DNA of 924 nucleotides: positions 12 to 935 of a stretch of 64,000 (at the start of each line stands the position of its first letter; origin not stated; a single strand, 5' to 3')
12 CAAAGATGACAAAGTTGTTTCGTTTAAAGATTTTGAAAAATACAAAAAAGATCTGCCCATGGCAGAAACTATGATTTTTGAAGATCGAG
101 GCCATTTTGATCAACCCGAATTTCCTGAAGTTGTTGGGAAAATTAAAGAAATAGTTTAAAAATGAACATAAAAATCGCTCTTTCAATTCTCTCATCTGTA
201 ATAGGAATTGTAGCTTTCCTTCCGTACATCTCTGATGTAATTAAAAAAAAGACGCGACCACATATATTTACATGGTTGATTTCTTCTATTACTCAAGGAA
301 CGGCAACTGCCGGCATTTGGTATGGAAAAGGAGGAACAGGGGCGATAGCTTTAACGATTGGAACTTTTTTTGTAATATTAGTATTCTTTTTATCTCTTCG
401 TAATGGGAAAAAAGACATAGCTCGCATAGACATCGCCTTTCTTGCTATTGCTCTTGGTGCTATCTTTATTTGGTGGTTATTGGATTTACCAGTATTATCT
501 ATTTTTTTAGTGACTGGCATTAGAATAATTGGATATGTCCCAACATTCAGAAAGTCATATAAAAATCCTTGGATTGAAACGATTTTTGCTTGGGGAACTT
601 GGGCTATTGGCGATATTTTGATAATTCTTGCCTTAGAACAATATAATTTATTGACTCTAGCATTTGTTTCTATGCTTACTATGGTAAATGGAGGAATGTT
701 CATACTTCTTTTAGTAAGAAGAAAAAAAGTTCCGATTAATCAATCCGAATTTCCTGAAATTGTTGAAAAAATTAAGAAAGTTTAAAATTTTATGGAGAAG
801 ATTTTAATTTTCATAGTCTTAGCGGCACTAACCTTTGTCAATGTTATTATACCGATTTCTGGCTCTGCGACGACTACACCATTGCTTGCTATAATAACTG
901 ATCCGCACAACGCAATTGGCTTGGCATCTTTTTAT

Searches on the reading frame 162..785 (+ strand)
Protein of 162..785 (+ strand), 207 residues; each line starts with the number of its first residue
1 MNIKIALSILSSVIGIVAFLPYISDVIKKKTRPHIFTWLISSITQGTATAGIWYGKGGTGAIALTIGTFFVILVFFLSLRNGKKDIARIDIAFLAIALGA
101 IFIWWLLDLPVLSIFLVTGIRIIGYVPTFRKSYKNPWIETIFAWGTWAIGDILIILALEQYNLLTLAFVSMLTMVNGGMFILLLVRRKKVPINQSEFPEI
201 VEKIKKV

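Call 35: find_encoding_contigs(protein=window:162-785:+, flank=10000, max_places=4)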
Protein window:162-785:+ (207 aa): 4 contigs read that carry it; 3 places shown.
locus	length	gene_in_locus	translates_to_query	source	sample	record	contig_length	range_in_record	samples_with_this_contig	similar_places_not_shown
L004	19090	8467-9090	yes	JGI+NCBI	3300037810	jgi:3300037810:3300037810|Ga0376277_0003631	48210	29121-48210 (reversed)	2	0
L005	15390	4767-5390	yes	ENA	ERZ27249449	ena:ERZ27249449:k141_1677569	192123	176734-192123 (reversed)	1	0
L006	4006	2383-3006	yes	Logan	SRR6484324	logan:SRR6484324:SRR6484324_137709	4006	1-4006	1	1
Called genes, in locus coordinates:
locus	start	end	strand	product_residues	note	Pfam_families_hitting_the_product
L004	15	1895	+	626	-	-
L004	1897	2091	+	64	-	-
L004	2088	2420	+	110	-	PF24709:DUF7670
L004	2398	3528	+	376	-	PF00561:Abhydrolase_1, PF12146:Hydrolase_4, PF12697:Abhydrolase_6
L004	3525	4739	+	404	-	-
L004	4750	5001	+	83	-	-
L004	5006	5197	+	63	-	-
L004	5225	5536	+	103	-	PF12674:Zn_ribbon_2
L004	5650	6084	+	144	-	PF01475:FUR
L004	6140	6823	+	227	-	PF02535:Zip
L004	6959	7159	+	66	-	PF18893:DUF5652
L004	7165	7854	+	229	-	PF03372:Exo_endo_phos, PF23226:Exo_endo_phos_PGAP2IP (weak)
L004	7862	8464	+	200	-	PF06821:Ser_hydrolase, PF12695:Abhydrolase_5 (faint), PF00561:Abhydrolase_1 (faint)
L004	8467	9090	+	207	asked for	-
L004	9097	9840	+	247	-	PF01925:TauE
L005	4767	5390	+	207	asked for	-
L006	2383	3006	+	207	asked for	-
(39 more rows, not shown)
